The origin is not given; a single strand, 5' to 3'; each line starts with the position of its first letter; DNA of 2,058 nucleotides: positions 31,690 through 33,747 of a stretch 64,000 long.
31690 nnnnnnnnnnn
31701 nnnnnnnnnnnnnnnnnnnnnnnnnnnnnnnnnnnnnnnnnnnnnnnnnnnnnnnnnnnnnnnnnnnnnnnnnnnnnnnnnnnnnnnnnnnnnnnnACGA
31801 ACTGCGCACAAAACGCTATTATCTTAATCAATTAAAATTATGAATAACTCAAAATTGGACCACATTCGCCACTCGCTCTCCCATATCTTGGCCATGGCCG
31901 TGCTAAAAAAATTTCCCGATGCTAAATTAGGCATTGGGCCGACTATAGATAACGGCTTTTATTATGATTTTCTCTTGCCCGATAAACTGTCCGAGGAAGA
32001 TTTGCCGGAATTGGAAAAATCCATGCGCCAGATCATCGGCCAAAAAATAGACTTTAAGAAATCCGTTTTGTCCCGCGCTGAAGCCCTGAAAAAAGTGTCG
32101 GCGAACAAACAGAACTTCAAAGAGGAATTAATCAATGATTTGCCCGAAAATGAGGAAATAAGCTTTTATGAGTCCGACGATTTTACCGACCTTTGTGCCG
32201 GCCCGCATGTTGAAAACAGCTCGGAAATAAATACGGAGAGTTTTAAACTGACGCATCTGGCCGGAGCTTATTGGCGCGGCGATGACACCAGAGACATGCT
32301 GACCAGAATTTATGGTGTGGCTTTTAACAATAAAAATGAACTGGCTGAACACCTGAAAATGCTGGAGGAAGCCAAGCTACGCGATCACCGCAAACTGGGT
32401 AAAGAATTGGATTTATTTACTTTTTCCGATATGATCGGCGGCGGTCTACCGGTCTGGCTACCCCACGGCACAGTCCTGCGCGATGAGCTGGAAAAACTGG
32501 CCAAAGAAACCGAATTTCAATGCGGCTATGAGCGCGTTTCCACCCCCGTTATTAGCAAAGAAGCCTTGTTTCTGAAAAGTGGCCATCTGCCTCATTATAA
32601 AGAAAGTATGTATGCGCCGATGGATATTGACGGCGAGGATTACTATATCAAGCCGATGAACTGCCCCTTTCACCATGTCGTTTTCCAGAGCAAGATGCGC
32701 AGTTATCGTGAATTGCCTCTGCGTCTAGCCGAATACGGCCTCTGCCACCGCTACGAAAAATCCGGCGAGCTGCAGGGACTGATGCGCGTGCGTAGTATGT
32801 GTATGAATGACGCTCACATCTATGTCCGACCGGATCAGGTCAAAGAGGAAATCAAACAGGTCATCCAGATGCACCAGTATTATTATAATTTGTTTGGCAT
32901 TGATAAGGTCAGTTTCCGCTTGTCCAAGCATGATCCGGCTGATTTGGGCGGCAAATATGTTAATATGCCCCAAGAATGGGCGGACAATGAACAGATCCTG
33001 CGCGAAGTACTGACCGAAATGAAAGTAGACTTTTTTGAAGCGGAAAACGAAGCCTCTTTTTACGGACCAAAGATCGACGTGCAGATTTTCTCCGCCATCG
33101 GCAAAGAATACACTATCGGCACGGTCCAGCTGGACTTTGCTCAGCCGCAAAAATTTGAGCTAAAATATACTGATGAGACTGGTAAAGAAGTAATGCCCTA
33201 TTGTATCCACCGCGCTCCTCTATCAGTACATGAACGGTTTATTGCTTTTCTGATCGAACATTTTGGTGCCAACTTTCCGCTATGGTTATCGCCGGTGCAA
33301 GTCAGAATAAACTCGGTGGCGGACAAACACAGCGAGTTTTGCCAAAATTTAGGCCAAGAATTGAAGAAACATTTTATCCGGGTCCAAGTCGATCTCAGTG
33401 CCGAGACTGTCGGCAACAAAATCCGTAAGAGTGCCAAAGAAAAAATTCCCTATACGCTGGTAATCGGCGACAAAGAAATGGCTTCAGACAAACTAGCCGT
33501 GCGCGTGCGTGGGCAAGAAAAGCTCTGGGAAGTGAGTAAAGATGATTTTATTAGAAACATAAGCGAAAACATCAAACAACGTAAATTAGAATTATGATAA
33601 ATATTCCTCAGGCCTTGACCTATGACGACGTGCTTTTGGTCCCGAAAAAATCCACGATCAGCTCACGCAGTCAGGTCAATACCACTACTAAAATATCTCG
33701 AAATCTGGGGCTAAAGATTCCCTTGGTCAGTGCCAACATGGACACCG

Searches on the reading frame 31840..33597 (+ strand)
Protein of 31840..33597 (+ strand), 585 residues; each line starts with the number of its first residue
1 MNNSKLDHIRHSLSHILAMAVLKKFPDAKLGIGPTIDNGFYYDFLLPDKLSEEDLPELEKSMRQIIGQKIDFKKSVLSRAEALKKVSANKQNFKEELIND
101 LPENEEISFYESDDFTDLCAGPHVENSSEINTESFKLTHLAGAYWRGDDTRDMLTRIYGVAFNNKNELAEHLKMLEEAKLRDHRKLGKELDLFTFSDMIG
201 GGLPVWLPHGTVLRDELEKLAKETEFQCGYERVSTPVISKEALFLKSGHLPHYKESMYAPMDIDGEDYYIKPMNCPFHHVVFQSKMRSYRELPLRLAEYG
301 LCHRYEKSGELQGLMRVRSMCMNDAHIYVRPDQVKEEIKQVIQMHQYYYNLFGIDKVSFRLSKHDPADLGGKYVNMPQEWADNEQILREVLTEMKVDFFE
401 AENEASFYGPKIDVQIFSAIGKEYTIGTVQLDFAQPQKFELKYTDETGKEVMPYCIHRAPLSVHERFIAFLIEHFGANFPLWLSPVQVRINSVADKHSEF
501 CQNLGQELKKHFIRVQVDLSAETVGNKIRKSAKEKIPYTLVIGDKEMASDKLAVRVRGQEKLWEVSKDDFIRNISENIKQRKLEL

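Call 10: search_protein_families(library=pfam, proteins=[window:31840-33597:+], max_evalue=0.1)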
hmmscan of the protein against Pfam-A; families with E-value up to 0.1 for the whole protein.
window:31840-33597:+ (585 aa): 3 families
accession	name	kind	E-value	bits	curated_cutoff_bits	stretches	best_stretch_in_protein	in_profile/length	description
PF00587.30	tRNA-synt_2b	-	1.5e-40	139.6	29.3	1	264-475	7-179/179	tRNA synthetase class II core domain (G, H, P, S and T)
PF03129.25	HGTP_anticodon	-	3.4e-18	66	21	1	487-576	1-93/94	Anticodon binding domain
PF07973.19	tRNA_SAD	-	1.4e-10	41.4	24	1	107-158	1-44/44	Threonyl and Alanyl tRNA synthetase second additional domain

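Call 12: find_related_loci(query=window:31840-33597:+, collection=genome_contigs, flank=4000)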
Query window:31840-33597:+ (585 aa) in genome_contigs; peptide patterns used: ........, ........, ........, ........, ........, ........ (x = any residue, [..] = any of these).
298 stretches matched a pattern; 244 encode a relative of the query (tblastn E <= 1e-3); the best 80 are kept; 80 distinct loci.
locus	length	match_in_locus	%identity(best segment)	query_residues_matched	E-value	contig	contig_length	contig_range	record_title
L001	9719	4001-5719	64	1-573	0e+0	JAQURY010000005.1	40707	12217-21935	MAG: Candidatus Paceibacterota bacterium isolate STD1_84 NODE_1896_length_40707_cov_4.061804_Sandtown_D1, whole genome s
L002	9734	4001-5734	63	4-581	0e+0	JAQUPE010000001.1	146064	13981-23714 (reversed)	MAG: Candidatus Paceibacterota bacterium isolate STD1_217 NODE_206_length_146064_cov_5.663334_Sandtown_D1, whole genome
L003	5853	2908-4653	48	6-582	0e+0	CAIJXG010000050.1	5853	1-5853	MAG: uncultured proteobacterium isolate Kiruna_bin-02063 genome assembly, contig: bin-02063:050/141, whole genome shotgu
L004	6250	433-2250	47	3-577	0e+0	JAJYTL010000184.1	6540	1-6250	MAG: Proteobacteria bacterium isolate DX2.bin11 NODE_9442_length_6540_cov_1.122564, whole genome shotgun sequence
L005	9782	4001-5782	45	2-585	2e-174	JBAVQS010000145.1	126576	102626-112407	MAG: Anaerolineae bacterium isolate MFD03971_ilm_asm_bin21 k127_309117, whole genome shotgun sequence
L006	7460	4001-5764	46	3-583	6e-173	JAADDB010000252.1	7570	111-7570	MAG: Chloroflexota bacterium isolate L_MaxBin.078 contig-127_12726, whole genome shotgun sequence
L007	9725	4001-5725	45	2-583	1e-172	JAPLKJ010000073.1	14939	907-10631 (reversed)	MAG: Elusimicrobia bacterium isolate LacPavin_0920_WC70_MAG_61_9 LacPavin_0920_WC70_scaffold_1881710, whole genome shotg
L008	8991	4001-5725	45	2-583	4e-172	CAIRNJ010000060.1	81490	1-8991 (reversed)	MAG: uncultured Elusimicrobia bacterium isolate MJ_bin-1308 genome assembly, contig: bin-1308:060/112, whole genome shot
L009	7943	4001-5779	45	3-585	4e-172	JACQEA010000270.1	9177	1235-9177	MAG: Chloroflexi bacterium isolate NC_groundwater_1009_Pr1_S-0.65um_53_31 Montesol18_Sp65_coassembly_scaffold_448698, wh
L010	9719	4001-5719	45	4-583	2e-171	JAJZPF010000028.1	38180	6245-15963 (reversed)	MAG: bacterium isolate SKS1.bin115 NODE_1823_length_38180_cov_5.450582, whole genome shotgun sequence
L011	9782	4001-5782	44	2-585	1e-170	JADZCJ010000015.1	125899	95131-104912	MAG: Anaerolineae bacterium isolate SJ719 c_000000121843, whole genome shotgun sequence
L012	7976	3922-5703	45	2-585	8e-171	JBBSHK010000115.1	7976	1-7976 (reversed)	MAG: Anaerolineae bacterium isolate LS2_sbin.66 LS2_sbin.66_K_601501_L_7976_cov_8.0000, whole genome shotgun sequence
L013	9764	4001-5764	45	3-583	1e-170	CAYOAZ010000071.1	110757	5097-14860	MAG TPA_asm: uncultured Anaerolineae bacterium isolate binchicken_co219_180 genome assembly, contig: k141_1415665, whole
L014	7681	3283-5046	46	3-583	1e-170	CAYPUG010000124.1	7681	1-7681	MAG TPA_asm: uncultured Anaerolineae bacterium isolate SRP163575_co3_316 genome assembly, contig: NODE_10421_length_7681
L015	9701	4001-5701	46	10-582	3e-170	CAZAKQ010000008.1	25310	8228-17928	MAG TPA_asm: uncultured Candidatus Saccharibacteria bacterium isolate SRP200020_co3_82 genome assembly, contig: NODE_274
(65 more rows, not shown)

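Call 18: find_related_loci(query=window:31840-33597:+, collection=metagenome_contigs, flank=3000)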
Query window:31840-33597:+ (585 aa) in metagenome_contigs; peptide patterns used: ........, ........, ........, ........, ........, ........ (x = any residue, [..] = any of these).
406 stretches matched a pattern; 238 encode a relative of the query (tblastn E <= 1e-3); the best 80 are kept; 80 distinct loci.
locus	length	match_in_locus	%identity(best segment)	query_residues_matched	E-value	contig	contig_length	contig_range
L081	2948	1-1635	65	40-585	0e+0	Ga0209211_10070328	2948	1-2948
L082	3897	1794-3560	49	6-583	0e+0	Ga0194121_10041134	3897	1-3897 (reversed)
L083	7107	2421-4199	46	3-585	3e-178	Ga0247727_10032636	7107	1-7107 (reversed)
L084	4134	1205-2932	45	2-583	5e-177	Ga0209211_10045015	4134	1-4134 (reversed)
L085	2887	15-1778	46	3-583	0e+0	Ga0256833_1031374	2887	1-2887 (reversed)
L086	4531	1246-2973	45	2-583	2e-175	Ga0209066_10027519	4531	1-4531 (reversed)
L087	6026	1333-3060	45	2-583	3e-172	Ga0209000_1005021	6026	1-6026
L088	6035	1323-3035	44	6-583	3e-170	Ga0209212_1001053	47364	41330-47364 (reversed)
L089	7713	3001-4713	45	6-583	4e-170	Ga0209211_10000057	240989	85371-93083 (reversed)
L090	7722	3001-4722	43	3-583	2e-170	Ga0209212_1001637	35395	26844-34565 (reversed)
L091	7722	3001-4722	44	3-583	1e-169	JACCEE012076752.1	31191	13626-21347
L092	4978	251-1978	44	2-583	3e-170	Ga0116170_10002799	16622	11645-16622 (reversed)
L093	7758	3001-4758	45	9-581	3e-169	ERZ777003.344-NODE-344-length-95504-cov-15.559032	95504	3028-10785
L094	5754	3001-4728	44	2-583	2e-169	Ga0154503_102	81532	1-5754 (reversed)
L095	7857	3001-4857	43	2-585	3e-169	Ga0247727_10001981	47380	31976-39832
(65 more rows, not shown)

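Call 25: find_homologous_proteins(query=window:31840-33594:+, max_evalue=1e-100)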
Query window:31840-33594:+ (585 aa): 8000 proteins with E <= 1e-100 among 8000 candidates; the best 120 are listed.
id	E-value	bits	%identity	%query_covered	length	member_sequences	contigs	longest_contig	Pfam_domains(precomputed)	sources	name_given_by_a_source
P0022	0.0e+0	1344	100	100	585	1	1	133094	PF03129.26,PF00587.31,PF07973.20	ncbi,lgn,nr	ncbi:MAG: threonine--tRNA ligase [Parcubacteria group bacterium]|nr:MAG: threonine--tRNA ligase [Par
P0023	0.0e+0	1010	76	100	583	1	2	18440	PF03129.26,PF00587.31,PF07973.20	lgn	-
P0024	3.8e-261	886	64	100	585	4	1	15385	PF03129.26,PF00587.31,PF07973.20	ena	-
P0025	1.0e-260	885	66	99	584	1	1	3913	PF03129.26,PF00587.31,PF07973.20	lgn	-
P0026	1.7e-259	881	66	100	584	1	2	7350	PF03129.26,PF00587.31,PF07973.20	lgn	-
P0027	1.9e-259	880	65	99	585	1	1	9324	PF03129.26,PF00587.31,PF07973.20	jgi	-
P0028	2.3e-256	870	65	99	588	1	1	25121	PF03129.26,PF00587.31,PF07973.20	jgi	jgi:threonyl-tRNA synthetase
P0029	3.1e-255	867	65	99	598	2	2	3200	PF03129.26,PF00587.31,PF07973.20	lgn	-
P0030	1.9e-254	864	62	100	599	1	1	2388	PF03129.26,PF00587.31,PF07973.20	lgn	-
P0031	1.4e-253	861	64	99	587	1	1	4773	PF03129.26,PF00587.31,PF07973.20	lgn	-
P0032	3.8e-253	860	65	100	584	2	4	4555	PF03129.26,PF00587.31,PF07973.20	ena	-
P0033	1.8e-252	857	63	99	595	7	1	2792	PF03129.26,PF00587.31,PF07973.20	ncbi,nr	ncbi:MAG: threonine--tRNA ligase, partial [bacterium]|nr:threonine--tRNA ligase [bacterium]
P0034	2.7e-251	854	64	99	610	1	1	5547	PF03129.26,PF00587.31,PF07973.20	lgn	-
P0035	1.9e-250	851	63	100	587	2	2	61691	PF03129.26,PF00587.31,PF07973.20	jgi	jgi:threonyl-tRNA synthetase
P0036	2.4e-247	840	63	99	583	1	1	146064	PF03129.26,PF00587.31,PF07973.20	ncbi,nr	ncbi:MAG: threonine--tRNA ligase [Candidatus Pacebacteria bacterium]|nr:threonine--tRNA ligase [Cand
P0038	1.8e-242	824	63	95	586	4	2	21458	PF03129.26,PF00587.31,PF07973.20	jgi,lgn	jgi:threonyl-tRNA synthetase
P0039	1.2e-236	805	61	98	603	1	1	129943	PF03129.26,PF00587.31,PF07973.20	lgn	-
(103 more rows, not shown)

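Call 26: find_encoding_contigs(protein=P0023, flank=3000, max_places=2)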
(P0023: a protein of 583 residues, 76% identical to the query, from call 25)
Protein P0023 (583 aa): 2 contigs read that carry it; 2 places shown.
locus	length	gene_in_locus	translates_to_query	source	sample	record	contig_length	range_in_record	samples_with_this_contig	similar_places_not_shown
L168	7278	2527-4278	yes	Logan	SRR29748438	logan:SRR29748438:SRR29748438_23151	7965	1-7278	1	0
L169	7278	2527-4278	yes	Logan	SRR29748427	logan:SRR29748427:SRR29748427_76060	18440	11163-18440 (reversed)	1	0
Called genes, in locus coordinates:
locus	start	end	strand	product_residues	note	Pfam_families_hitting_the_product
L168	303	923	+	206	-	PF06821:Ser_hydrolase (weak)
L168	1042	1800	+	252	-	PF04607:RelA_SpoT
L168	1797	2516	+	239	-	-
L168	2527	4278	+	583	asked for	PF07973:tRNA_SAD, PF00587:tRNA-synt_2b, PF03129:HGTP_anticodon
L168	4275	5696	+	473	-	PF00478:IMPDH, PF00977:His_biosynth (faint), PF00571:CBS, PF03060:NMO, PF01070:FMN_dh, PF01645:Glu_synthase (weak)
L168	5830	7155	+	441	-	PF00919:UPF0004, PF04055:Radical_SAM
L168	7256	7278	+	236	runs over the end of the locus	?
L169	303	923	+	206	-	PF06821:Ser_hydrolase (weak)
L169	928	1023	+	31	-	-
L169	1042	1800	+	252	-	PF04607:RelA_SpoT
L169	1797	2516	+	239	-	-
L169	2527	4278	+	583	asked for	PF07973:tRNA_SAD, PF00587:tRNA-synt_2b, PF03129:HGTP_anticodon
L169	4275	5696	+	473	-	PF00478:IMPDH, PF00977:His_biosynth (faint), PF00571:CBS, PF03060:NMO, PF01070:FMN_dh, PF01645:Glu_synthase (weak)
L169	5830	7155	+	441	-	PF00919:UPF0004, PF04055:Radical_SAM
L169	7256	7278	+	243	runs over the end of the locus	PF01745:IPT, PF01715:IPPT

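Call 27: find_encoding_contigs(protein=P0024, flank=3000, max_places=2)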
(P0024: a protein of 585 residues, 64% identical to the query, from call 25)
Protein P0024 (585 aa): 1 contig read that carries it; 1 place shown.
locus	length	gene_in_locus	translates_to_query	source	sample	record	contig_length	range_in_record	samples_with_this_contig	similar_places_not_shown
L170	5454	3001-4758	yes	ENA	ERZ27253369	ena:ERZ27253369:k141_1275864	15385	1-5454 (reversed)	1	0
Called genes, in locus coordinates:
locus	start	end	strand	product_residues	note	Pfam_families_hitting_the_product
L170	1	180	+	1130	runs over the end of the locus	PF02811:PHP, PF07733:DNA_pol3_alpha, PF17657:DNA_pol3_finger, PF14579:HHH_6, PF01336:tRNA_anti-codon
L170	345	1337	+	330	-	PF04909:Amidohydro_2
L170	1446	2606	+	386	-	-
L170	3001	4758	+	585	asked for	PF07973:tRNA_SAD (weak), PF00587:tRNA-synt_2b, PF03129:HGTP_anticodon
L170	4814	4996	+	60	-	-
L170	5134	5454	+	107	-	?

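Call 28: find_encoding_contigs(protein=P0028, flank=3000, max_places=2)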
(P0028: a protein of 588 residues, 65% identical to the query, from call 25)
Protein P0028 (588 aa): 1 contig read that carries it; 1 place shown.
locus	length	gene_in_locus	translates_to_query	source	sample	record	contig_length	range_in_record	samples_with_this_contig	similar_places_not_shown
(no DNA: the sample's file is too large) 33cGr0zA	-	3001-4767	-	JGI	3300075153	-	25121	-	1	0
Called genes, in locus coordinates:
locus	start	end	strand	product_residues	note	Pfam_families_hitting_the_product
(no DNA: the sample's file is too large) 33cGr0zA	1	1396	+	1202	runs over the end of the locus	PF02811:PHP, PF07733:DNA_pol3_alpha, PF17657:DNA_pol3_finger, PF14579:HHH_6, PF01336:tRNA_anti-codon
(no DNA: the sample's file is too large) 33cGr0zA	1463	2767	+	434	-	-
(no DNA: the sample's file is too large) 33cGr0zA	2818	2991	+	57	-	-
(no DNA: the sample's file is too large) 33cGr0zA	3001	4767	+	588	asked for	PF07973:tRNA_SAD, PF00587:tRNA-synt_2b, PF03129:HGTP_anticodon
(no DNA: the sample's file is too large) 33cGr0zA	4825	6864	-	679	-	PF02518:HATPase_c, PF00204:DNA_gyraseB, PF01751:Toprim, PF00986:DNA_gyraseB_C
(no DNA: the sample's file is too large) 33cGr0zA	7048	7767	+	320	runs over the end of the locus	-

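Call 29: find_encoding_contigs(protein=P0027, flank=3000, max_places=2)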
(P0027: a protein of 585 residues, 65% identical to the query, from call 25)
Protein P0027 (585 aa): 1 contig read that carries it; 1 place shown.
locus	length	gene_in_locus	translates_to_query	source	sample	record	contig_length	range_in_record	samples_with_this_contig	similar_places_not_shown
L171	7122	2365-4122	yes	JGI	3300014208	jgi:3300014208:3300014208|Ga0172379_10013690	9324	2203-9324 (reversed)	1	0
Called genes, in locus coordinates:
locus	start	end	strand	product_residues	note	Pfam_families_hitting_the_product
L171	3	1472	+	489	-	?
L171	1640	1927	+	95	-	-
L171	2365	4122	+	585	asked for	PF07973:tRNA_SAD, PF00587:tRNA-synt_2b, PF03129:HGTP_anticodon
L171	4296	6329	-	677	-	PF02518:HATPase_c, PF00204:DNA_gyraseB, PF01751:Toprim, PF00986:DNA_gyraseB_C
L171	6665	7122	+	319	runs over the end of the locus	-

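Call 47: find_encoding_contigs(protein=P0026, flank=3000, max_places=2)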
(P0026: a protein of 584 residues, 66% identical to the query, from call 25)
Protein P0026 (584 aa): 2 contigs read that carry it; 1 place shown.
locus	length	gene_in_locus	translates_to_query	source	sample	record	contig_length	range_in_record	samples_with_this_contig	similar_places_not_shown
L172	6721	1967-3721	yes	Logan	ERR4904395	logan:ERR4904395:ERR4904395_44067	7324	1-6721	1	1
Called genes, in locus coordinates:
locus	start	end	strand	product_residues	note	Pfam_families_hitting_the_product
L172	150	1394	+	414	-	-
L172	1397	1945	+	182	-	PF00561:Abhydrolase_1 (weak), PF06821:Ser_hydrolase, PF12697:Abhydrolase_6 (faint)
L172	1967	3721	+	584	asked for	PF07973:tRNA_SAD, PF00587:tRNA-synt_2b, PF03129:HGTP_anticodon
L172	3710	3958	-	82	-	-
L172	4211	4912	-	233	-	PF22544:HYDIN_VesB_CFA65-like_Ig (weak), PF13860:FlgD_ig (weak)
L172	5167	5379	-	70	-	-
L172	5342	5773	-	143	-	-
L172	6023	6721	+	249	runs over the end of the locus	PF01978:TrmB, PF09339:HTH_IclR (weak)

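Call 48: find_encoding_contigs(protein=P0035, flank=3000, max_places=2)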
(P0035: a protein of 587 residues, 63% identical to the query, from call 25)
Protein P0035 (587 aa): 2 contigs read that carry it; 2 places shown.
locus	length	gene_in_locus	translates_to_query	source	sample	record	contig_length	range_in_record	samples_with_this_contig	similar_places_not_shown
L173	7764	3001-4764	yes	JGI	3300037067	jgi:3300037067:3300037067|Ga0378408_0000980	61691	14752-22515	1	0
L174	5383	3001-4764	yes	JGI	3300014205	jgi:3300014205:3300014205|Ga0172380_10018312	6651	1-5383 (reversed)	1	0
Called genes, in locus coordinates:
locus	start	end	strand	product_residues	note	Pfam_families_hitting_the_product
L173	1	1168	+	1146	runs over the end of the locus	PF02811:PHP, PF07733:DNA_pol3_alpha, PF17657:DNA_pol3_finger, PF14579:HHH_6, PF01336:tRNA_anti-codon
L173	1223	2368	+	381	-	-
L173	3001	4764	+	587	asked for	PF07973:tRNA_SAD, PF00587:tRNA-synt_2b, PF03129:HGTP_anticodon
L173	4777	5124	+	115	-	PF00919:UPF0004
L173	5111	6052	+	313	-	PF04055:Radical_SAM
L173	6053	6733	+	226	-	PF01745:IPT, PF01715:IPPT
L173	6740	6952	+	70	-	PF01715:IPPT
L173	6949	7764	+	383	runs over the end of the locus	PF07690:MFS_1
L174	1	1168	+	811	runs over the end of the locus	?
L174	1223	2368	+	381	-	-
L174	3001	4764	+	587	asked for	PF07973:tRNA_SAD, PF00587:tRNA-synt_2b, PF03129:HGTP_anticodon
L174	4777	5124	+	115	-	PF00919:UPF0004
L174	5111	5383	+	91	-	?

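Call 67: find_encoding_contigs(protein=P0038, flank=3000, max_places=2)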
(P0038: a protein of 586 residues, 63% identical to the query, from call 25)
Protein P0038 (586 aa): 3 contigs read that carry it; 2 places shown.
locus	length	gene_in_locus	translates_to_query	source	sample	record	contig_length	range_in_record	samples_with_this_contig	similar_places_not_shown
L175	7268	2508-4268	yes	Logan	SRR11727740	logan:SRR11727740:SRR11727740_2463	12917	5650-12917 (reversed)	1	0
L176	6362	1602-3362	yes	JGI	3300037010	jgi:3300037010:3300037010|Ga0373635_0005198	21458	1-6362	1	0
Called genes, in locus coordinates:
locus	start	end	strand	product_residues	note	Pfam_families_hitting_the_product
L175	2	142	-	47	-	?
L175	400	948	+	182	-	PF01250:Ribosomal_S6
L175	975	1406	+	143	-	PF00436:SSB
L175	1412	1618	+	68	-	PF01084:Ribosomal_S18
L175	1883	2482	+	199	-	PF06414:Zeta_toxin (weak), PF01583:APS_kinase, PF08433:KTI12, PF13207:AAA_17, PF13238:AAA_18, PF13671:AAA_33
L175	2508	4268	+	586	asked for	PF07973:tRNA_SAD, PF00587:tRNA-synt_2b, PF03129:HGTP_anticodon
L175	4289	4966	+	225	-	-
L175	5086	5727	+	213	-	PF06397:Desulfoferrod_N, PF00210:Ferritin (faint), PF02915:Rubrerythrin, PF23458:DUF7130 (weak), PF21349:RUBY_RBDX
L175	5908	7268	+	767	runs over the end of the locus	PF00912:Transgly, PF00905:Transpeptidase, PF06832:BiPBP_C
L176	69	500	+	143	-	PF00436:SSB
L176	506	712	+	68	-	PF01084:Ribosomal_S18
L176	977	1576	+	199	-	PF06414:Zeta_toxin (weak), PF01583:APS_kinase, PF08433:KTI12, PF13207:AAA_17, PF13238:AAA_18, PF13671:AAA_33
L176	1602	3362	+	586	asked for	PF07973:tRNA_SAD, PF00587:tRNA-synt_2b, PF03129:HGTP_anticodon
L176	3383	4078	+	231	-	-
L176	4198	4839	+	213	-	PF06397:Desulfoferrod_N, PF00210:Ferritin (faint), PF02915:Rubrerythrin, PF23458:DUF7130 (weak), PF21349:RUBY_RBDX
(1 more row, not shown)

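Call 68: find_encoding_contigs(protein=P0039, flank=3000, max_places=2)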
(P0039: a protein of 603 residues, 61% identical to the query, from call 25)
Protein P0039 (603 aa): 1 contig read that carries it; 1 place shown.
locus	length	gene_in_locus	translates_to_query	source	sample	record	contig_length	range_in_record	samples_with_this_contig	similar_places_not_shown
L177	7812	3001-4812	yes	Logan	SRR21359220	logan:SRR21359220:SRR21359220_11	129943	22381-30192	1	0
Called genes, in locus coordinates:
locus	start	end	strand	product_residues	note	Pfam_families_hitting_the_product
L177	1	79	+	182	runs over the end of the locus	PF01250:Ribosomal_S6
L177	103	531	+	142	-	PF00436:SSB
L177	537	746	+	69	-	PF01084:Ribosomal_S18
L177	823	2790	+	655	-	PF00069:Pkinase, PF07714:PK_Tyr_Ser-Thr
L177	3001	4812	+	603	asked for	PF07973:tRNA_SAD, PF00587:tRNA-synt_2b, PF03129:HGTP_anticodon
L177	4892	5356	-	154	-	-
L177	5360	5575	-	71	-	-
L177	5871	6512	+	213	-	PF06397:Desulfoferrod_N, PF23458:DUF7130 (faint), PF02915:Rubrerythrin, PF21349:RUBY_RBDX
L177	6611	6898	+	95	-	PF01541:GIY-YIG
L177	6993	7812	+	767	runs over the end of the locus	PF00912:Transgly, PF00905:Transpeptidase, PF06832:BiPBP_C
